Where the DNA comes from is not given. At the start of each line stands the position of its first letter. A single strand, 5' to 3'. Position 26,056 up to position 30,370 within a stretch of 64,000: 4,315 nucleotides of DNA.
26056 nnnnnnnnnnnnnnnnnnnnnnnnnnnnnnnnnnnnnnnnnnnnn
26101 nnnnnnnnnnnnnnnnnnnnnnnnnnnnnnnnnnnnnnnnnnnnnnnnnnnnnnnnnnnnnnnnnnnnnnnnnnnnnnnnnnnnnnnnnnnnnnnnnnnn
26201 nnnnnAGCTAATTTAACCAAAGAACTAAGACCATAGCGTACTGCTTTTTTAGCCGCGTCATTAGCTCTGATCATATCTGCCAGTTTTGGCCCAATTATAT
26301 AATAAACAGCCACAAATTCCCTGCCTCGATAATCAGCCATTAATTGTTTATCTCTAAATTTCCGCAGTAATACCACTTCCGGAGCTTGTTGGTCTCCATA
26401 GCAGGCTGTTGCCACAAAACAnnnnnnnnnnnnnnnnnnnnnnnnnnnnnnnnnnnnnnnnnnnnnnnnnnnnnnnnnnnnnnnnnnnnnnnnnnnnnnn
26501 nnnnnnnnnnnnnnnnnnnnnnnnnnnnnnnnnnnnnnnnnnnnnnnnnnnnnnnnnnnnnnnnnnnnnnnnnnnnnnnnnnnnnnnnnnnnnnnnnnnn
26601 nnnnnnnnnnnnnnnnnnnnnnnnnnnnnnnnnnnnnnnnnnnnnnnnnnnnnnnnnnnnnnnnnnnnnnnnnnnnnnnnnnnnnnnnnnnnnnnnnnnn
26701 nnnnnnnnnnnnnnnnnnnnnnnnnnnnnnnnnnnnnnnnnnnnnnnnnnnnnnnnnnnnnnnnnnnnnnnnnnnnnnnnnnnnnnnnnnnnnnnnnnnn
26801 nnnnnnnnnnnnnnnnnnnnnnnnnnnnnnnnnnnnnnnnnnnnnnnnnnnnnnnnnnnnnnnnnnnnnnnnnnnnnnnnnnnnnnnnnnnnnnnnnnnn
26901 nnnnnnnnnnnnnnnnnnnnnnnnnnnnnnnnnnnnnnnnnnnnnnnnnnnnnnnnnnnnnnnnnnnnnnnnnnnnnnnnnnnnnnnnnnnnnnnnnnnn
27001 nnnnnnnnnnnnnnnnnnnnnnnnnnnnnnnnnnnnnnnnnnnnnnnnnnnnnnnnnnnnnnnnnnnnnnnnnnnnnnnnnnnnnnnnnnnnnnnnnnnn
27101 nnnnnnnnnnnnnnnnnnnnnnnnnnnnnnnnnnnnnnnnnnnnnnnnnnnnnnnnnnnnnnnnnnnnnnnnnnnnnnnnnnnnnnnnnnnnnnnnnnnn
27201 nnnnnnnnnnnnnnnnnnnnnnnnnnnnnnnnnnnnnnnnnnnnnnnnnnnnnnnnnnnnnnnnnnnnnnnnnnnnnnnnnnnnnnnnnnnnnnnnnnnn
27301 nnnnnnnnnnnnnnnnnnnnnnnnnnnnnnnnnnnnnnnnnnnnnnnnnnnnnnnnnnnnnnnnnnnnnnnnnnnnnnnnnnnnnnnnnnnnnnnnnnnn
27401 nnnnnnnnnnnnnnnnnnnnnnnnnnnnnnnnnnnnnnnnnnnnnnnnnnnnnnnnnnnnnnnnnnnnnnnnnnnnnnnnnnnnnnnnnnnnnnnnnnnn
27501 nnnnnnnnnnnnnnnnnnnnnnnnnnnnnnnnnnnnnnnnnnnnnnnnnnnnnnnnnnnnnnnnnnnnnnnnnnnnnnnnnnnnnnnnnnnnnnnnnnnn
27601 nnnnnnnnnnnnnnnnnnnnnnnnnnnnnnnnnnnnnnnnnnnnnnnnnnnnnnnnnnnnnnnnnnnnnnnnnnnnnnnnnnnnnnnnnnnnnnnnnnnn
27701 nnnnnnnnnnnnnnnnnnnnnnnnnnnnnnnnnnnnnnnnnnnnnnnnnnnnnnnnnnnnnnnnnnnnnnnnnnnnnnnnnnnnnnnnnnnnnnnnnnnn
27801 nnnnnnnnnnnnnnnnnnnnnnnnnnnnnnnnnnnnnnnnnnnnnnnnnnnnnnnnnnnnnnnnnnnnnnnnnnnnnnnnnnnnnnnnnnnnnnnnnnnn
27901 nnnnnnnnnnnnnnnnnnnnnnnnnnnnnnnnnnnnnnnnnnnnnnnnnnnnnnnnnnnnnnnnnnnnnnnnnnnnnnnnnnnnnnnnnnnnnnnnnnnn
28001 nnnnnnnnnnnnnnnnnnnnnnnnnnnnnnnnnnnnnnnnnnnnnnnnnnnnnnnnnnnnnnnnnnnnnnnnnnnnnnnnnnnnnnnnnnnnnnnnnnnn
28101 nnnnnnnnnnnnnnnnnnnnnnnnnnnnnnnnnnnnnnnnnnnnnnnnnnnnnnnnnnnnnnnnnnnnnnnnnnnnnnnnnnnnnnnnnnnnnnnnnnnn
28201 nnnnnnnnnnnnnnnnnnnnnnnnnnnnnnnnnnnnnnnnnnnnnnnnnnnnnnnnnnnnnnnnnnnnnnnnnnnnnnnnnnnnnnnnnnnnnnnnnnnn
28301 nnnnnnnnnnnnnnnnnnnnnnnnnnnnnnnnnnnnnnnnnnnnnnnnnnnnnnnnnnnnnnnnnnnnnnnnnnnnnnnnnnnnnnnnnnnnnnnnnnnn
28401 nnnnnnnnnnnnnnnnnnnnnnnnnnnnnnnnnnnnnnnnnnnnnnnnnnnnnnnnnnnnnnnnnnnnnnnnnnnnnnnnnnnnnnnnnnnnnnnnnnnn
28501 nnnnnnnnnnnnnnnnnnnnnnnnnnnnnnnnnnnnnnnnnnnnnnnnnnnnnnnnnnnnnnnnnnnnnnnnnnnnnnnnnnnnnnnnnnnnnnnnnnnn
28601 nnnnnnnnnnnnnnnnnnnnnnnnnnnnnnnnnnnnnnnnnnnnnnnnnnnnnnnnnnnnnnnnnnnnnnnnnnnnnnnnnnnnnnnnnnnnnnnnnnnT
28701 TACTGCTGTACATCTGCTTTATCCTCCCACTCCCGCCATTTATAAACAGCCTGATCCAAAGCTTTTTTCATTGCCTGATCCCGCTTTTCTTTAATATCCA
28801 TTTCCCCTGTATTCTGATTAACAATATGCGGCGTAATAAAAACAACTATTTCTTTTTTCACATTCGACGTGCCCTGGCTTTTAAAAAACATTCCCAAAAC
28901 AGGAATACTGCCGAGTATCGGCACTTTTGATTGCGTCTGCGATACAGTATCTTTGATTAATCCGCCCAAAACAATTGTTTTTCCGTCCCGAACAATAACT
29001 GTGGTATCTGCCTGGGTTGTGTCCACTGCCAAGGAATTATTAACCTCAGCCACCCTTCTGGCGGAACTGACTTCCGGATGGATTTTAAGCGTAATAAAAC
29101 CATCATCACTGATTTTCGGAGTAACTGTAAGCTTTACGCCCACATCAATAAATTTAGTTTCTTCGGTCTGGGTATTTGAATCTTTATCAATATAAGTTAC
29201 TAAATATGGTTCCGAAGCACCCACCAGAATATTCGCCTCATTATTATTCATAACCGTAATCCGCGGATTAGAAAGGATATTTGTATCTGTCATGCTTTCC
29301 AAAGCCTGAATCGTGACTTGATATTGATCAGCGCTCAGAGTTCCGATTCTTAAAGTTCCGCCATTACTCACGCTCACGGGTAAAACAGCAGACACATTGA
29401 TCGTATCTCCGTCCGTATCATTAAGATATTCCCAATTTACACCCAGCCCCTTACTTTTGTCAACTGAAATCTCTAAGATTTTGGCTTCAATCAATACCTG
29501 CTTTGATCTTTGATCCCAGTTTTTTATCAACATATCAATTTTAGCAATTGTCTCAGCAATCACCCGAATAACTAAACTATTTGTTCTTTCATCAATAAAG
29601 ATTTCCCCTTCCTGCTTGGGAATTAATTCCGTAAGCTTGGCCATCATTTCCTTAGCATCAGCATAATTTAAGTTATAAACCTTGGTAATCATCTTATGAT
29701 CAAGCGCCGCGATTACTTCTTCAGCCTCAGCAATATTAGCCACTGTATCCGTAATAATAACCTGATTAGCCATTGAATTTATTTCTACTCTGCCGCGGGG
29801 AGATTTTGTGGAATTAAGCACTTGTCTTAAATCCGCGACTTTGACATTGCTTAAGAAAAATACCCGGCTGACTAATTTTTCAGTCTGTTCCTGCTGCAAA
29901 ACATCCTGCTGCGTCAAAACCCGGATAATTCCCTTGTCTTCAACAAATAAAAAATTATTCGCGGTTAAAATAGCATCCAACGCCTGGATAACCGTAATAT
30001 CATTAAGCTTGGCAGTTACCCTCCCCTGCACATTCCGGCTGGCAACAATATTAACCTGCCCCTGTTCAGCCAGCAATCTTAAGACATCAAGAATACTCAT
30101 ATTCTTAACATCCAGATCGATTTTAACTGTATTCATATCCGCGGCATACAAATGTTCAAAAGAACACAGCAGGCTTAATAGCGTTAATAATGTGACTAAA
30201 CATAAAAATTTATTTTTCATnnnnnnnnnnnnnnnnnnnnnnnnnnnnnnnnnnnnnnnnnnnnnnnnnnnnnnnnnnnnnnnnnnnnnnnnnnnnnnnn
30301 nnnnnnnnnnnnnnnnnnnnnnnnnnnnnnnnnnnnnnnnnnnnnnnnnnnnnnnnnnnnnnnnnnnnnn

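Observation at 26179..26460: Unusual Cys-containing C-terminal domain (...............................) after a poly-Ser linker on the C25 peptidase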

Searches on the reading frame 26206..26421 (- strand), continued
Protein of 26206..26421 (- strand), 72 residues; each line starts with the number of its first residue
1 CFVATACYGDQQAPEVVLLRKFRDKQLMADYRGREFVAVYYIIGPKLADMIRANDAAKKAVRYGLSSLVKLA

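Call 76: search_protein_families(library=ncbifam, proteins=[P0274, P0349, L010:2477-3037:+, L062:5671-6231:+, L017:3709-6249:+, L043:2328-5699:+, L006:5089-6240:+, L050:3922-6327:+], max_evalue=0.001)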
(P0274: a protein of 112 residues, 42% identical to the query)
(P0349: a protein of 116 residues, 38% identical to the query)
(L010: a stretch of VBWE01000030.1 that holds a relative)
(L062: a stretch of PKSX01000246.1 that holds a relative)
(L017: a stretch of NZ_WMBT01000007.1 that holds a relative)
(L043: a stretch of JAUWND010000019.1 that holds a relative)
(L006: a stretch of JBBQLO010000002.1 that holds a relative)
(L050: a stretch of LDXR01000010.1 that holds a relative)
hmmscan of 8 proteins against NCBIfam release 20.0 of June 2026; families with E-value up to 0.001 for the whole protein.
P0274 (112 aa): 2 families
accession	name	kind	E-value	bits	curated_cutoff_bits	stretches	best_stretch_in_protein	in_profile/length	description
NF041770.1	CFI_box_CTERM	domain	1.1e-29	102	40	1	37-105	1-69/69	CFI-box-CTERM domain-containing protein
NF053815.1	teico_TcaA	equivalog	0.00049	19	550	1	1-34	1-34/463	membrane-associated protein TcaA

P0349 (116 aa): 1 family
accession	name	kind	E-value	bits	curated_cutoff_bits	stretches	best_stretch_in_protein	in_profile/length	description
NF041770.1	CFI_box_CTERM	domain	2e-28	98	40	1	43-111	1-69/69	CFI-box-CTERM domain-containing protein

L010:2477-3037:+ (186 aa): 3 families
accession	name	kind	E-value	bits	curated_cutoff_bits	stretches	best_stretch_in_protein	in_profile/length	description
NF041770.1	CFI_box_CTERM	domain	2e-25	88.4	40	1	111-176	1-66/69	CFI-box-CTERM domain-containing protein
NF005269.0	PRK06771.1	equivalog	1.1e-14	54.9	90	2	6-48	53-95/97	hypothetical protein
TIGR00855.1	L12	equivalog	6.8e-09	36.2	84.4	1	72-101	68-97/125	50S ribosomal protein L7/L12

L062:5671-6231:+ (186 aa): 3 families
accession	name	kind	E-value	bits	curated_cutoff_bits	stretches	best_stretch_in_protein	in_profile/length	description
NF041770.1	CFI_box_CTERM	domain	5.3e-20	71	40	1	111-179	1-68/69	CFI-box-CTERM domain-containing protein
NF047912.1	ECs_2282_CxxC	subfamily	3.5e-05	23.6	37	1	2-46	1-45/60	ECs_2282 family putative zinc-binding protein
NF041909.1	HVO_2753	equivalog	0.00097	19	80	0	3-36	26-56/59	HVO_2753 family zinc finger protein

L017:3709-6249:+ (846 aa): 8 families
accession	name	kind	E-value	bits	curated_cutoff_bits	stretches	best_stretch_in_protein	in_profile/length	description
NF041770.1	CFI_box_CTERM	domain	2.5e-20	72.1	40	1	765-833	1-69/69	CFI-box-CTERM domain-containing protein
NF033943.0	RTX_toxin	subfamily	4.7e-13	48.2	1000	1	474-569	683-775/930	RTX family hemolysin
NF033203.1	entero_EhxA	exception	7.2e-12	44.3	2000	1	462-557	695-788/997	enterohemolysin EhxA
NF035945.1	Zn_serralysin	subfamily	8e-10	38.5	500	2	501-547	324-370/462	serralysin family metalloprotease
NF046115.1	Ca_rpt_SMc04171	equivalog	1e-08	34.8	625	1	484-570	274-360/574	SMc04171 family calcium-binding repeat protein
NF052454.1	BtaGlycanEglC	equivalog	5.2e-08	32.2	700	1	520-624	106-199/459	endo-1,3-1,4-beta-glycanase EglC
NF050046.1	PueAB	exception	3.5e-07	29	670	1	475-518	375-418/616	polyurethane esterase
NF053766.1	ZapA_metallo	exception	1.2e-05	24.5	940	1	480-535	332-387/483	ZapA family metalloprotease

L043:2328-5699:+ (1123 aa): 3 families
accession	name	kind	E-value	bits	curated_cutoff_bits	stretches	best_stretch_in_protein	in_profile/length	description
NF041770.1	CFI_box_CTERM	domain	1.7e-25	88.6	40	1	1023-1089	1-67/69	CFI-box-CTERM domain-containing protein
TIGR04247.1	NosD_copper_fam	subfamily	2.9e-18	65.6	300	2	377-551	172-329/377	nitrous oxide reductase family maturation protein NosD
TIGR03804.1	para_beta_helix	repeat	2.7e-14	52.6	19.45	1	378-420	1-43/44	parallel beta-helix repeat protein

L006:5089-6240:+ (383 aa): 1 family
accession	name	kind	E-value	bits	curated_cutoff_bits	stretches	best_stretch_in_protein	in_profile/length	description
NF041770.1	CFI_box_CTERM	domain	5.3e-31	106.2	40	1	305-373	1-69/69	CFI-box-CTERM domain-containing protein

L050:3922-6327:+ (801 aa): 2 families
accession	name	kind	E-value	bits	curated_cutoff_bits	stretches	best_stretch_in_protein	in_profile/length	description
NF041770.1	CFI_box_CTERM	domain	2.6e-30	104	40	1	694-762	1-69/69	CFI-box-CTERM domain-containing protein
NF047494.1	Lepto_SBBP_lipo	equivalog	5.8e-23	81.3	400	1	222-311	132-215/466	SBBP repeat beta-propeller lipoprotein, LipL53 family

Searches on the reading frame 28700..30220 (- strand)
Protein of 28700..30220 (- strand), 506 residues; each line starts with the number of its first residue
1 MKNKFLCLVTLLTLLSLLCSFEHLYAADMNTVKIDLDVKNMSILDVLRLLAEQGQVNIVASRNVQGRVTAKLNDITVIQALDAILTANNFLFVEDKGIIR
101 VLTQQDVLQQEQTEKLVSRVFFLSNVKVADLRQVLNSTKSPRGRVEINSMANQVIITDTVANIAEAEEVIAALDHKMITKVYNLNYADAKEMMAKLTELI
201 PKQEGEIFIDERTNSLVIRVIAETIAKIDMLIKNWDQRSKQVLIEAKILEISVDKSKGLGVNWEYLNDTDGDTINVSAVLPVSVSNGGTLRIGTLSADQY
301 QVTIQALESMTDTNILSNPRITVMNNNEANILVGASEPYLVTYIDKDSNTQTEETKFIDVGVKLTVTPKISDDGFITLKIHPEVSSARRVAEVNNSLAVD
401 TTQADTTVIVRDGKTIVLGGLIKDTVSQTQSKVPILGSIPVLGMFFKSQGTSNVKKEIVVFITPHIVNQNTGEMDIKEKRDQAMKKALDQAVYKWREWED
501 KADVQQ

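Call 10: search_protein_families(library=pfam, proteins=[window:28700-30220:-], max_evalue=0.01)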
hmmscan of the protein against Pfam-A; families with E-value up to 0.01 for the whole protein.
window:28700-30220:- (506 aa): 4 families
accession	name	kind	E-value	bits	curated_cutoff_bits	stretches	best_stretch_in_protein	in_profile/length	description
PF00263.26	Secretin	-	1.1e-48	165.4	27.5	1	306-467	1-168/169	Bacterial type II and III secretion system protein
PF03958.22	Secretin_N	-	1.1e-22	80.5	28.2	2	179-241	1-69/69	Bacterial type II/III secretion system short domain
PF07660.19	STN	-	3e-05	24.2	28.4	1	56-102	1-50/52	Secretin and TonB N terminus short domain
PF21305.2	type_II_gspD_N0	-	0.0003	21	27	1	36-101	1-71/71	GspD-like, N0 domain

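Call 11: search_protein_families(library=ncbifam, proteins=[window:28700-30220:-], max_evalue=0.01)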
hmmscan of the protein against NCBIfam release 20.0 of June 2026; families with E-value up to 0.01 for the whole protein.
window:28700-30220:- (506 aa): 9 families
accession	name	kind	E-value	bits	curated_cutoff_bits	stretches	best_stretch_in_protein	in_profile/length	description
TIGR02517.1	type_II_gspD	equivalog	6.9e-80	269.2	351.35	2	206-471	302-594/600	type II secretion system secretin GspD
TIGR02515.1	IV_pilus_PilQ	subfamily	4.9e-78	263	284.35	2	176-468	96-428/428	type IV pilus secretin PilQ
NF010083.0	PRK13568.1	equivalog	3.6e-52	177.5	554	2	177-468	121-418/419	DNA uptake porin HofQ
TIGR02519.1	pilus_MshL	equivalog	3.3e-49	167.5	250.2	1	208-467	2-290/290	pilus (MSHA type) biogenesis protein MshL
NF007851.2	PRK10560.1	exception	1.6e-46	159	598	2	165-468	105-410/412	DNA uptake porin HofQ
TIGR02516.1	type_III_yscC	equivalog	2.5e-42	145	238.45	2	202-468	196-462/463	type III secretion system outer membrane ring subunit SctC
NF011873.0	PRK15346.1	equivalog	6.9e-26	91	524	2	209-452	240-479/499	EscC/YscC/HrcC family type III secretion system outer membrane ring protein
NF042912.1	Amuc_1098_fam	equivalog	2.5e-23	82.1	750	2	400-468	729-797/805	Amuc_1098 family type IV pilus outer membrane protein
TIGR02520.1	pilus_B_mal_scr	equivalog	2.6e-11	42.8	287.65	1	195-464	227-511/513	PilN family type IVB pilus formation outer membrane protein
